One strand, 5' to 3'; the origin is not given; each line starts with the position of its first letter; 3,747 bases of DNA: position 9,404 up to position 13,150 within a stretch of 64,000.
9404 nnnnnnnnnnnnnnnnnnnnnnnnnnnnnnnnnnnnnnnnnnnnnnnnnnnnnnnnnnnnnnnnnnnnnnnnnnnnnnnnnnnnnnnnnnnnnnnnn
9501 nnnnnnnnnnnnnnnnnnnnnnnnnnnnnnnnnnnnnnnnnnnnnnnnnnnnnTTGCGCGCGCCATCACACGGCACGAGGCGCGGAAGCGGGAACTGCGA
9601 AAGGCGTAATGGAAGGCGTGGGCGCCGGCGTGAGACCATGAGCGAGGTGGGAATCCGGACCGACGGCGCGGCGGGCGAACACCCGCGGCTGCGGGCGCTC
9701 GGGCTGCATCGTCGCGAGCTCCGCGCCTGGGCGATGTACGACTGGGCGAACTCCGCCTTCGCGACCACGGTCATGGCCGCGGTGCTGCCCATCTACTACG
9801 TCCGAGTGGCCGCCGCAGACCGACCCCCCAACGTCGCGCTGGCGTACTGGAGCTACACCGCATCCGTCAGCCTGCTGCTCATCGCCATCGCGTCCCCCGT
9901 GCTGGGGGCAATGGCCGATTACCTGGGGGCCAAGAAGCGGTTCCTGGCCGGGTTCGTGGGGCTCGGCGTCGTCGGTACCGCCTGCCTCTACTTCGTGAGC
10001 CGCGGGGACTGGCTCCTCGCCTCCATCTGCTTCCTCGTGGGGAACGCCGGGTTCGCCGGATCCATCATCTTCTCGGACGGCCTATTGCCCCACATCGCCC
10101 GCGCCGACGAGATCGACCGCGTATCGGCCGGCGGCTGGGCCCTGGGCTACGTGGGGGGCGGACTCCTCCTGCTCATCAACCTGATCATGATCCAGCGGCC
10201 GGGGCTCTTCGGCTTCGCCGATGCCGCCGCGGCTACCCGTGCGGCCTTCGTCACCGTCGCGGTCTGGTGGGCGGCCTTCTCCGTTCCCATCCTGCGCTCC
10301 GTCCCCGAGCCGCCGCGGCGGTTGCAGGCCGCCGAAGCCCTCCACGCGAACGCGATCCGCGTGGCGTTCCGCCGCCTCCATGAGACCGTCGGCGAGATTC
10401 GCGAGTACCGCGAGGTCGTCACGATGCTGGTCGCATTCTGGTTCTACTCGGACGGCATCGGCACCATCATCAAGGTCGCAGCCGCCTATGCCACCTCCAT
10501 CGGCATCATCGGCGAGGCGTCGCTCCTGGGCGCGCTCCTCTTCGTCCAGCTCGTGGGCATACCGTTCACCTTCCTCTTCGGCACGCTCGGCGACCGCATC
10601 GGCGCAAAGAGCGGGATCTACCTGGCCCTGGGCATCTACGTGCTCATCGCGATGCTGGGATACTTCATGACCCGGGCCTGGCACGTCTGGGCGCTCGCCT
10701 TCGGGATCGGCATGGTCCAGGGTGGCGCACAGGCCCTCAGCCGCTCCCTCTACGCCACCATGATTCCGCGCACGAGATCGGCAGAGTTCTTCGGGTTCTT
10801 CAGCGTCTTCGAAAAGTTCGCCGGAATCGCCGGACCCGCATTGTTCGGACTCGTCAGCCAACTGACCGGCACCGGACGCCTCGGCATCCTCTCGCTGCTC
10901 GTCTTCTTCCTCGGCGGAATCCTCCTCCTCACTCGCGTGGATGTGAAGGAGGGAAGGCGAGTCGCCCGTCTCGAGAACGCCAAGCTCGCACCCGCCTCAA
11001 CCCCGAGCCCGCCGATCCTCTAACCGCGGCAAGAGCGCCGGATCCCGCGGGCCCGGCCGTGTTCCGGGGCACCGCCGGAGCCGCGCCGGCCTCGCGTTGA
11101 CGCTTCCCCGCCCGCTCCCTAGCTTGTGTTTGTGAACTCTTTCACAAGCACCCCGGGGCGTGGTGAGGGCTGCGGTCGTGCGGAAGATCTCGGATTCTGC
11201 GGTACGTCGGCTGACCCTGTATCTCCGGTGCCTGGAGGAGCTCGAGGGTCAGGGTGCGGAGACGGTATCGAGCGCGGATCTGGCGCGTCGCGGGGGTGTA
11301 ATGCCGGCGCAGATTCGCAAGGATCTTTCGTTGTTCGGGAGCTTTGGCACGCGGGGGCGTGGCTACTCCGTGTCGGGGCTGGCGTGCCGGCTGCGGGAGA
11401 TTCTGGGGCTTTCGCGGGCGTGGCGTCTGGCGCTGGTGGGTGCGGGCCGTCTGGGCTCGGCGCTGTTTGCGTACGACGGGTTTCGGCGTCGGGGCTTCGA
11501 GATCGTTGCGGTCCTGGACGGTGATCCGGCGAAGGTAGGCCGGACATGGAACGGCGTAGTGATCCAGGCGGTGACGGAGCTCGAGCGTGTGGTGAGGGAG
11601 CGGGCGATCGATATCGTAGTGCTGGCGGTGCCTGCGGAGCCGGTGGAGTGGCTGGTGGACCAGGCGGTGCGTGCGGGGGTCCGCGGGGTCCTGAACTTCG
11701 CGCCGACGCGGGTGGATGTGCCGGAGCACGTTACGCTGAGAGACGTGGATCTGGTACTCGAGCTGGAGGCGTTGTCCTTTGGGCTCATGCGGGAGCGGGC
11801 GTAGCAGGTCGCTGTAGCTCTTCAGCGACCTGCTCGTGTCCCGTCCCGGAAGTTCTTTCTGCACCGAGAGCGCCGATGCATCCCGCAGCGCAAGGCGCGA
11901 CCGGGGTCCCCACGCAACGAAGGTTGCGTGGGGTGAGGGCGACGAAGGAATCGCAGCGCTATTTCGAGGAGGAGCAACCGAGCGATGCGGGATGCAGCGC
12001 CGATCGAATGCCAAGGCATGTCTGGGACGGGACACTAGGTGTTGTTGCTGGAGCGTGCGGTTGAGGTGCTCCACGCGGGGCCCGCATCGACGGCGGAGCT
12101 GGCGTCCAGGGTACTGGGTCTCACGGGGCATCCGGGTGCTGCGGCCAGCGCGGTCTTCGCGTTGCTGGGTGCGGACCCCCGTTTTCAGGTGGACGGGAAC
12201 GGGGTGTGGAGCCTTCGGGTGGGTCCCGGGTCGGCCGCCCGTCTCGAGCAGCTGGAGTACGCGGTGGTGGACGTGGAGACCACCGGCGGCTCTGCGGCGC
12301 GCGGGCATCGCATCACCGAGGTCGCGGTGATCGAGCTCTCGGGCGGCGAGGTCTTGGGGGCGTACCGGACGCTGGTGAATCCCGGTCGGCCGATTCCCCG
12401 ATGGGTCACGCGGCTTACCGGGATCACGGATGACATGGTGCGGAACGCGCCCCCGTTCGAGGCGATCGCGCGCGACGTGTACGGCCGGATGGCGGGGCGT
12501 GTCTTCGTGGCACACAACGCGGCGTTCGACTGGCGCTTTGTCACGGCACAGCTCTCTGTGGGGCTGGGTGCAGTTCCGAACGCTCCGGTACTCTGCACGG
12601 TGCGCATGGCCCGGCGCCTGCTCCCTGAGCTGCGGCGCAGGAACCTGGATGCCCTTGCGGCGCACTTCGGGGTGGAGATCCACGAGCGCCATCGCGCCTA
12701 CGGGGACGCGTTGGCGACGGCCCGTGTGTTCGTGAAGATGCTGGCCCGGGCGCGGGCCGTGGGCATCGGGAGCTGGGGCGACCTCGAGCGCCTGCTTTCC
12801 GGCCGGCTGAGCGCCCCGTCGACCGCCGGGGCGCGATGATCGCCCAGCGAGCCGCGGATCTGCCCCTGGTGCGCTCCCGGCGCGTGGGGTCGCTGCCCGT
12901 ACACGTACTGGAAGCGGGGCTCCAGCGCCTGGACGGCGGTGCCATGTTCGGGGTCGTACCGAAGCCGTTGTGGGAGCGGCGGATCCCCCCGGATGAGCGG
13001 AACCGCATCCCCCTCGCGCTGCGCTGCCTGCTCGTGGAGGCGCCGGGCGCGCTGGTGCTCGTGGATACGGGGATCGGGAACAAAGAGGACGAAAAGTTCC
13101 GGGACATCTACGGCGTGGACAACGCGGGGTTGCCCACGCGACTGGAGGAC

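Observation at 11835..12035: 200-bp intergenic element built from three nested inverted-repeat pairs between rex and the epsilon-like exonuclease gene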

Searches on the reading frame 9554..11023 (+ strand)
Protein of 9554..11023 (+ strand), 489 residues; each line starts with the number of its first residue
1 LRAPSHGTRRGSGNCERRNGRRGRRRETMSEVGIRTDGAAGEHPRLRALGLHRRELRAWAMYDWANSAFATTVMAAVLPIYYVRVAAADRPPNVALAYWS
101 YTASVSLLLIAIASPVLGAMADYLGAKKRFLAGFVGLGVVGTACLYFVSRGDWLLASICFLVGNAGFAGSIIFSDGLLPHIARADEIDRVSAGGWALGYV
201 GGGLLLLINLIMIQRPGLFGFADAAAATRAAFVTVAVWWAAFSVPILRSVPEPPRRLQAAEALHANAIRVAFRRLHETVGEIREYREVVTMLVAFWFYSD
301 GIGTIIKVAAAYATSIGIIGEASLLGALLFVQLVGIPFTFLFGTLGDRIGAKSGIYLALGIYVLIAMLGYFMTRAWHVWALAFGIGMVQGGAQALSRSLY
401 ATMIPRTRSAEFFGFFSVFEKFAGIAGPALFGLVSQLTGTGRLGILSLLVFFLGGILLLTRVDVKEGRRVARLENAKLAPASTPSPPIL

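Call 11: search_protein_families(library=pfam, proteins=[window:9554-11023:+])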
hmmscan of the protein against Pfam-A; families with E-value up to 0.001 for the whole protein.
window:9554-11023:+ (489 aa): 2 families
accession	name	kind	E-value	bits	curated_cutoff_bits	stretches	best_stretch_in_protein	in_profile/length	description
PF11700.14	ATG22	-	4.3e-64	217.4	24.1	1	98-470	72-480/482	Vacuole effluxer Atg22 like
PF07690.21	MFS_1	-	2e-23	83.3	33.4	3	73-428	11-347/347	Major Facilitator Superfamily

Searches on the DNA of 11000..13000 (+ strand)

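Call 4: search_rna_families(source=window, start=11000, end=13000, threshold=evalue, max_evalue=10, show_alignments=3)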
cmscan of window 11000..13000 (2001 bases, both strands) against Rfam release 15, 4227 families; matches with E-value up to 10: 6.
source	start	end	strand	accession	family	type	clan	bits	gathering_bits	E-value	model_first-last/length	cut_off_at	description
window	11783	11856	+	RF00464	mir-92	Gene; miRNA;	CL00137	21.4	47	0.027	1-80/80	no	mir-92 microRNA precursor family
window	11787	11851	+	RF03739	mir-4529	Gene; miRNA;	-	17.2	88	6.9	1-83/83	no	mir-4529 microRNA precursor family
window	12548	12633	-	RF00593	snoU83B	Gene; snRNA; snoRNA; CD-box;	-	16.3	35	5.4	1-94/94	no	Small nucleolar RNA U83B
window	11910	12029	+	RF01736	flg-Rhizobiales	Cis-reg;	-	15.7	55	2.9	1-141/141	no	flg-Rhizobiales RNA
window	11873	11923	+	RF03537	Flavi_TBFV_SL6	Cis-reg;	-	15.3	38.3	3.4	1-45/45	no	Tick-borne Flavivirus short stem-loop SL6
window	12243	12285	-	RF02806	PyrR208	Gene; snRNA; snoRNA; HACA-box;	-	15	64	7.9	1-60/60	no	Pyrobaculum sRNA 208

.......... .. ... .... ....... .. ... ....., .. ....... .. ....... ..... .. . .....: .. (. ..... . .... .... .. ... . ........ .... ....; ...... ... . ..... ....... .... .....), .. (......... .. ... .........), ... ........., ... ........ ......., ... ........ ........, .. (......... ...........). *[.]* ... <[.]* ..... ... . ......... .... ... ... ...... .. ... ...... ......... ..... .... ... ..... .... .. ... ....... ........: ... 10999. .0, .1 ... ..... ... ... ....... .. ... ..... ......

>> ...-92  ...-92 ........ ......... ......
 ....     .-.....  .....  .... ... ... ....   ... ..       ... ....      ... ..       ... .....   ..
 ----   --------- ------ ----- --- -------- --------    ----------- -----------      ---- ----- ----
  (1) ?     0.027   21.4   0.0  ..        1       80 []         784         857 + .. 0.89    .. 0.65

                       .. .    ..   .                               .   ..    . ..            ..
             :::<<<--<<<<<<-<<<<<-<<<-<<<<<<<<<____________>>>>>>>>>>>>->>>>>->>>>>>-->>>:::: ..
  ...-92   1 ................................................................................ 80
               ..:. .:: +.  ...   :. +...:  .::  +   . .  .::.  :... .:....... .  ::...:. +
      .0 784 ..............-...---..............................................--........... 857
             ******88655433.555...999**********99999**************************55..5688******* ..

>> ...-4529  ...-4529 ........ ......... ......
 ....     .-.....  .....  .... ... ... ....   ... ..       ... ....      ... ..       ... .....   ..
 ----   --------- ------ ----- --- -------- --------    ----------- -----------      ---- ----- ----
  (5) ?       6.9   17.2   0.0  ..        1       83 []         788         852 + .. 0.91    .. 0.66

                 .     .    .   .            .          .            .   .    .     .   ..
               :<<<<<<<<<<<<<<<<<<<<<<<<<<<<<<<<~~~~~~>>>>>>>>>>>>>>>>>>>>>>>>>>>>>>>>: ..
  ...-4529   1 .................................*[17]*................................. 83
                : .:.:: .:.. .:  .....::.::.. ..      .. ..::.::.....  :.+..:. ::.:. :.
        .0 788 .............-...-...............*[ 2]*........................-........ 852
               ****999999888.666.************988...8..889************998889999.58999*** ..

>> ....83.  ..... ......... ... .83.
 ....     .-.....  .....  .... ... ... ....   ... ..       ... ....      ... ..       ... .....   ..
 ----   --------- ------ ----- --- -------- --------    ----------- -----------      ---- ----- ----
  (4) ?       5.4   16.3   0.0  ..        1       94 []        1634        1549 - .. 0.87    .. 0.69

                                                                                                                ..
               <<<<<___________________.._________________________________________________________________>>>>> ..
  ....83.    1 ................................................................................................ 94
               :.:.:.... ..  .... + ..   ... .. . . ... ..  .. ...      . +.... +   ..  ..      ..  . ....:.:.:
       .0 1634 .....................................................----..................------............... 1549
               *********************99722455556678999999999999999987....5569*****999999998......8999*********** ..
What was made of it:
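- On Any described RNA family (Rfam 15): No relevant match at E<=10 around the element (call 4).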

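Call 38: search_dna_similar(query=window:11833-12038:+, collection=plasmids, mode=distant, max_evalue=0.01, max_rows=20)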
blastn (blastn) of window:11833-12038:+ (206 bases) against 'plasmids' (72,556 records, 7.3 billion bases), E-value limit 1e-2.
No match.
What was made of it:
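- Tried and rejected: No match (call 38).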

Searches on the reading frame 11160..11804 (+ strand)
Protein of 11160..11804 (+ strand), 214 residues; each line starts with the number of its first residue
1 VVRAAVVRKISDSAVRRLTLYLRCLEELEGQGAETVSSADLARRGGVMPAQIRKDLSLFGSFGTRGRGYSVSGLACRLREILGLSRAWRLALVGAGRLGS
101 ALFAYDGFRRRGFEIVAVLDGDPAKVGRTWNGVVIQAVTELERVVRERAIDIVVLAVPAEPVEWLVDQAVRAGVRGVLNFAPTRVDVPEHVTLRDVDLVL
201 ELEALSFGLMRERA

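Call 11: search_protein_families(library=pfam, proteins=[window:11160-11804:+])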
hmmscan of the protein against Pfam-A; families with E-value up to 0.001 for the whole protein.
window:11160-11804:+ (214 aa): 4 families
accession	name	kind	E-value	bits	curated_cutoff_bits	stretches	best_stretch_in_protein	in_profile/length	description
PF06971.19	Put_DNA-bind_N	-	1.4e-18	67.2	27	1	9-57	1-49/49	Putative DNA-binding protein N-terminus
PF02629.25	CoA_binding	-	2.1e-18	67.3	22.3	1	87-182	3-96/97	CoA binding domain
PF01408.29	GFO_IDH_MocA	-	9.7e-08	33.2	24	1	89-174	2-87/120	Oxidoreductase family, NAD-binding Rossmann fold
PF03807.23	F420_oxidored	-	0.0008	20.4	21.6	0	89-169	1-79/94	NADP oxidoreductase coenzyme F420-dependent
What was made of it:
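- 11160..11804 (+): Context: rex (redox-sensing repressor). Pfam PF06971 and PF02629 (call 11).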
